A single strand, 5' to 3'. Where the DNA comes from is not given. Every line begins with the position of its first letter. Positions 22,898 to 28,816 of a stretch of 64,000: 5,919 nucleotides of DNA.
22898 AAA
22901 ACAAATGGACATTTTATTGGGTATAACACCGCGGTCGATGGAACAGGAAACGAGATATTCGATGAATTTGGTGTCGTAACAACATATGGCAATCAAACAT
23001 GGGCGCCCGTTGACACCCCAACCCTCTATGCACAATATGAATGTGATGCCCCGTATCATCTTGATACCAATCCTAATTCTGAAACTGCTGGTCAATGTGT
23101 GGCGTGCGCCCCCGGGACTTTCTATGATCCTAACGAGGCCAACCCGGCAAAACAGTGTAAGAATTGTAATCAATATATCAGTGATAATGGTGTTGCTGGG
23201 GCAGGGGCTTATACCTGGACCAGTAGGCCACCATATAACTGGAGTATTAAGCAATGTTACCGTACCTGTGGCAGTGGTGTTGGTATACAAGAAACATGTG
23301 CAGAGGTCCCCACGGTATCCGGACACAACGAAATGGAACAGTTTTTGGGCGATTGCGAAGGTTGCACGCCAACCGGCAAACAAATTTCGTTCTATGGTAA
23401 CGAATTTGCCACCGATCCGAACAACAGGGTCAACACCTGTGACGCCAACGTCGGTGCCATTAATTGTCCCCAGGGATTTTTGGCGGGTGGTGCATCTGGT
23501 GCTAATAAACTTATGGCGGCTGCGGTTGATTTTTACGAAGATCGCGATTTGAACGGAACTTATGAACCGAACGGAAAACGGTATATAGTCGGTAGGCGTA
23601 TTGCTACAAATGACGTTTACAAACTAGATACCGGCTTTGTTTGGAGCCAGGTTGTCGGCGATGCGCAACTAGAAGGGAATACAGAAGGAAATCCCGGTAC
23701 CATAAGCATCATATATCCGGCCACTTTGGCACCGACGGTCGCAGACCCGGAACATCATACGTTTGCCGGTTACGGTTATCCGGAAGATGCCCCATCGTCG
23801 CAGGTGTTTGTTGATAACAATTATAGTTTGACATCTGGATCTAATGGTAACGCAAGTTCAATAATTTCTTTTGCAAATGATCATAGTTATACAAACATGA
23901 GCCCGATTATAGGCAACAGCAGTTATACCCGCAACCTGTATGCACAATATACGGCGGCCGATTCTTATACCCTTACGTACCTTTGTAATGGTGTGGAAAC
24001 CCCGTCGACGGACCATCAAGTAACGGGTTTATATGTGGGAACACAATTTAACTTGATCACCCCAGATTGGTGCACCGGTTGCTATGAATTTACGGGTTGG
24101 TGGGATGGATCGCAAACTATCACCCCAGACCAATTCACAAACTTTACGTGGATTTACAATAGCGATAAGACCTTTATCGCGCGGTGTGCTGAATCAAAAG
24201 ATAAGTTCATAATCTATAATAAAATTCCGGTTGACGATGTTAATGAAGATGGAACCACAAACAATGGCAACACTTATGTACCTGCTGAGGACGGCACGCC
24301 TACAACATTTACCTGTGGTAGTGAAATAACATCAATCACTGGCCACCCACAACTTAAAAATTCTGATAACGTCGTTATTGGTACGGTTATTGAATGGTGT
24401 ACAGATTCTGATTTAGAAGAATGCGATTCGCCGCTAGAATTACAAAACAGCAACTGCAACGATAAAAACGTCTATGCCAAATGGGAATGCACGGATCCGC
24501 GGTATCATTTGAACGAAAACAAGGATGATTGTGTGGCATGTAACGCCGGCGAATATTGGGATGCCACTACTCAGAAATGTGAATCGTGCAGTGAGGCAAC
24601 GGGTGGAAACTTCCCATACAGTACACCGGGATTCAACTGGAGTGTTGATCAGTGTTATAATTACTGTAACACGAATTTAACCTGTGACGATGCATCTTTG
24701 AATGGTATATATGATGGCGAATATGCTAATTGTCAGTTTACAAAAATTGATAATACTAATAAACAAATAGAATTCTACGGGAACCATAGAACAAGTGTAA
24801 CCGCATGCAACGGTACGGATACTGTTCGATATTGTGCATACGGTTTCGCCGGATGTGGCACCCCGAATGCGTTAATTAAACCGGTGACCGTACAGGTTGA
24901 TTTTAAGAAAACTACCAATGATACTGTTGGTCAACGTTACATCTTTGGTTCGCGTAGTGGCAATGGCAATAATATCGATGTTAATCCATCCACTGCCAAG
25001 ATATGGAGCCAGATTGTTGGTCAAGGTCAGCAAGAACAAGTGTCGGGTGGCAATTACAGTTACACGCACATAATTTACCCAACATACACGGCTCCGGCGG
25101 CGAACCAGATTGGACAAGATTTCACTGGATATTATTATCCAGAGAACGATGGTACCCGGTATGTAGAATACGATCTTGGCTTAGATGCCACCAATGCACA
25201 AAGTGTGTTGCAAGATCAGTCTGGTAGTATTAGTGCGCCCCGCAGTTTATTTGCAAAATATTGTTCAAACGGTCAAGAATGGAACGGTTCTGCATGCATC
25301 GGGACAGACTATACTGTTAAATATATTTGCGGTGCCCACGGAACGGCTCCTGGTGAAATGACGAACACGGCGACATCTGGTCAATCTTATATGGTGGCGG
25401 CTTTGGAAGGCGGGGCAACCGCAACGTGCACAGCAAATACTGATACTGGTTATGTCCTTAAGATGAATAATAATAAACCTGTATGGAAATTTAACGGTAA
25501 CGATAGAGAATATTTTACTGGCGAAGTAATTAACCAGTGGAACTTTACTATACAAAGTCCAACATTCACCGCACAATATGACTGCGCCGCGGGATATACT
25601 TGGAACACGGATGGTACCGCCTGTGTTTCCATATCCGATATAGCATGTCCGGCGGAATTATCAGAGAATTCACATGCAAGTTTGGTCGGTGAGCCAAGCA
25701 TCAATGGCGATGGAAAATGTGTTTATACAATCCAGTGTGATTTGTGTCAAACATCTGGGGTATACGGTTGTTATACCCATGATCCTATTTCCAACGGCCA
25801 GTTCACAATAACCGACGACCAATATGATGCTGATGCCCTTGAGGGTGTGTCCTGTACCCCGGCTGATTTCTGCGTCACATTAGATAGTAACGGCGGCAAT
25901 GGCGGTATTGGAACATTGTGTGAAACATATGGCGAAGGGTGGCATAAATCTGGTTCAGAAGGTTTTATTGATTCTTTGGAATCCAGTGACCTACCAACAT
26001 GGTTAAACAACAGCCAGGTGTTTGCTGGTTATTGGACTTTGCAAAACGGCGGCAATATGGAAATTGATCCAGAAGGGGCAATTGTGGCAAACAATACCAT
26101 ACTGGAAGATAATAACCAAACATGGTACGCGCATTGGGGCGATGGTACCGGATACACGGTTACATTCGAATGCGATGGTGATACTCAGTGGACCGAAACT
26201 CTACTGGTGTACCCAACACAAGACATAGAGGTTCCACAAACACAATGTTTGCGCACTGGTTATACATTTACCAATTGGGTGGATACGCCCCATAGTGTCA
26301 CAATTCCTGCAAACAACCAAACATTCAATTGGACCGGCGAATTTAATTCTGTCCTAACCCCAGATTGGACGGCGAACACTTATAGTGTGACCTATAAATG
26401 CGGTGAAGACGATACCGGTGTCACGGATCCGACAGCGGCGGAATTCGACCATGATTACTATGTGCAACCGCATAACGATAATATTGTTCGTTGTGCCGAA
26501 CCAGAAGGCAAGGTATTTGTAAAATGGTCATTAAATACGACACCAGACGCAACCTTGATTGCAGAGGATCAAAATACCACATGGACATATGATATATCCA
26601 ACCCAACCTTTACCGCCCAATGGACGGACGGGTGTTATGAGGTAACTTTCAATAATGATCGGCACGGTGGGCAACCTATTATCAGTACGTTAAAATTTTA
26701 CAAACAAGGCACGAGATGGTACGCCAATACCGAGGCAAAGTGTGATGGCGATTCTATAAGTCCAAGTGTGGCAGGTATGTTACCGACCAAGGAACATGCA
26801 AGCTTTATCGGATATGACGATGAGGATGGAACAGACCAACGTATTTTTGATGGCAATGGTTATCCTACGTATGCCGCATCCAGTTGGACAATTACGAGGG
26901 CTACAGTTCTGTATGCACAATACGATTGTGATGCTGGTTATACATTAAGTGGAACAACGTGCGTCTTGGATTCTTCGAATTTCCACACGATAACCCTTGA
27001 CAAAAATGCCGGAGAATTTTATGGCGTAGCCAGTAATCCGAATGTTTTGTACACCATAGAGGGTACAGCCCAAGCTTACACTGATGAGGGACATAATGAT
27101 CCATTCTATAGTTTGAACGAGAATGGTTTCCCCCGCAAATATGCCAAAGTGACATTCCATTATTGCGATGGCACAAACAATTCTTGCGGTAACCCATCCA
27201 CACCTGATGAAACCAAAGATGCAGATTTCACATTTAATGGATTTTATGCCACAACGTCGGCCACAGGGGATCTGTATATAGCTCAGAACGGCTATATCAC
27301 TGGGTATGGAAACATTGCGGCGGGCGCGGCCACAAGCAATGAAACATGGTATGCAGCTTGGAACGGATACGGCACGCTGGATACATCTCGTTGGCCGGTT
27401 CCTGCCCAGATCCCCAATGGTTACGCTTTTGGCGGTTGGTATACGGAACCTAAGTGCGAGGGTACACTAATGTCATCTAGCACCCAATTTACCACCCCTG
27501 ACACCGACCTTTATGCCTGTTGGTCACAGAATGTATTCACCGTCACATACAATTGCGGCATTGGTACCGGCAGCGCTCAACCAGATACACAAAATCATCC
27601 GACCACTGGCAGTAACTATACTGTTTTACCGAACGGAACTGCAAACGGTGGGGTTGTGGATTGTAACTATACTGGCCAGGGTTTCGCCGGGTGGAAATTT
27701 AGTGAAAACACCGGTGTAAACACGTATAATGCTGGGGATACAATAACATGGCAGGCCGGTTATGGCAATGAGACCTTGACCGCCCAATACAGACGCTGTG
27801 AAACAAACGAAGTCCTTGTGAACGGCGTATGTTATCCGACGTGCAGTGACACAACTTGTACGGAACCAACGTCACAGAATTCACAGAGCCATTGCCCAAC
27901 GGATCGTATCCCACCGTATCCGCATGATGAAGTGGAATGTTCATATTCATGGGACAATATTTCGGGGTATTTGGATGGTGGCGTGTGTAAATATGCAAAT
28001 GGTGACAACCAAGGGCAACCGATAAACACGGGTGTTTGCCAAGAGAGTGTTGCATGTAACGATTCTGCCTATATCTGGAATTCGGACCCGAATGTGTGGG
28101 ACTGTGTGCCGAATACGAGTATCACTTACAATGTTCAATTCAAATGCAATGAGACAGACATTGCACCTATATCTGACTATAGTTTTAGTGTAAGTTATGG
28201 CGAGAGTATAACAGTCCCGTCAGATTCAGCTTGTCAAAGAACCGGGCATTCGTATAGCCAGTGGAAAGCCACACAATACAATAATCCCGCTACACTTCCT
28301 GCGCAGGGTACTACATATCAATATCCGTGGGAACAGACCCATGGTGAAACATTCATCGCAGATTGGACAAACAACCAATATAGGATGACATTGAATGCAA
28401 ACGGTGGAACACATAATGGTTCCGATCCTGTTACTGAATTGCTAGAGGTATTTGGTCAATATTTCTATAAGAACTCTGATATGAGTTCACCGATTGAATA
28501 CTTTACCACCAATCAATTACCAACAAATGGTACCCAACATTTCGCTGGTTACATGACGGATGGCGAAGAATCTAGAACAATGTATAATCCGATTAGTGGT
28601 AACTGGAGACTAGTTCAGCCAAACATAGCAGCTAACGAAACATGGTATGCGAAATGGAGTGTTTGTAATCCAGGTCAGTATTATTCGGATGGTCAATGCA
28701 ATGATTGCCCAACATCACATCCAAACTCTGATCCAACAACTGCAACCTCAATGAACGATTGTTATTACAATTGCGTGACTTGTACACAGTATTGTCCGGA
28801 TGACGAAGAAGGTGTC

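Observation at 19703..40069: Uninterrupted 20.4-kb gene for a 6788-aa secreted Cys-rich mosaic protein in a small diderm genome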

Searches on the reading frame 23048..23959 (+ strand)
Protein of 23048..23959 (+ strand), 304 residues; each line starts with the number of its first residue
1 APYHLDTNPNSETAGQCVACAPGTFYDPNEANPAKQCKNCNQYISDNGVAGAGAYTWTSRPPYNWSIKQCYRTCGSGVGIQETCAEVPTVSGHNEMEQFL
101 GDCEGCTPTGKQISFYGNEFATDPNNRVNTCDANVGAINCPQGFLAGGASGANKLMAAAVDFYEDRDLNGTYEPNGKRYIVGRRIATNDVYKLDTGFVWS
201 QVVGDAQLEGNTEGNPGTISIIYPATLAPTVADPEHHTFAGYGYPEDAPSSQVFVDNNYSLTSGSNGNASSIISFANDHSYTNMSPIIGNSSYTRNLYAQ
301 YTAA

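Call 91: search_protein_families(library=ncbifam, proteins=[window:23048-23959:+], max_evalue=0.1)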
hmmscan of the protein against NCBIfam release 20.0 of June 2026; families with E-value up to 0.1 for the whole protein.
window:23048-23959:+ (304 aa): 0 families

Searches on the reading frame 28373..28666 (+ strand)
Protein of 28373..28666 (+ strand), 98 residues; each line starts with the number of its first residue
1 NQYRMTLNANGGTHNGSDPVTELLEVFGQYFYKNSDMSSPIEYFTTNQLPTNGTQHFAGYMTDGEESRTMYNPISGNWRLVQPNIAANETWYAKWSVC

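Call 89: search_solved_structures(query=A6, max_evalue=1)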
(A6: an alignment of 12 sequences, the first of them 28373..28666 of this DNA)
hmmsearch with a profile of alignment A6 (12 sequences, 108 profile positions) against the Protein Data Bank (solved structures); distinct sequences matched with E-value up to 1: 7.
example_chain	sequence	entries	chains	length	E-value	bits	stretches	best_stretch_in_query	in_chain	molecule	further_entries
2y5p_A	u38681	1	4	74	0.0022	21.9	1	39-73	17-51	INTERNALIN B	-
9qr5_A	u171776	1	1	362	0.0026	21.7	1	23-73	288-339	Internalin B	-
9qr4_A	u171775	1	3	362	0.0054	20.7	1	24-73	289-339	Internalin B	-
1m9s_A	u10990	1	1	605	0.0056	20.6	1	24-96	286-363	Internalin B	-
2y5q_A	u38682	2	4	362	0.0096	19.9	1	24-73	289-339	INTERNALIN B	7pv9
7nms_A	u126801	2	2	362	0.0099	19.8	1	24-73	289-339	Internalin B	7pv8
1ckr_A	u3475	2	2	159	0.44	14.5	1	49-85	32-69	HEAT SHOCK SUBSTRATE BINDING DOMAIN OF HSC-70 | PROTEIN (HEAT SHOCK COGNATE 70 KD PROTEIN 1)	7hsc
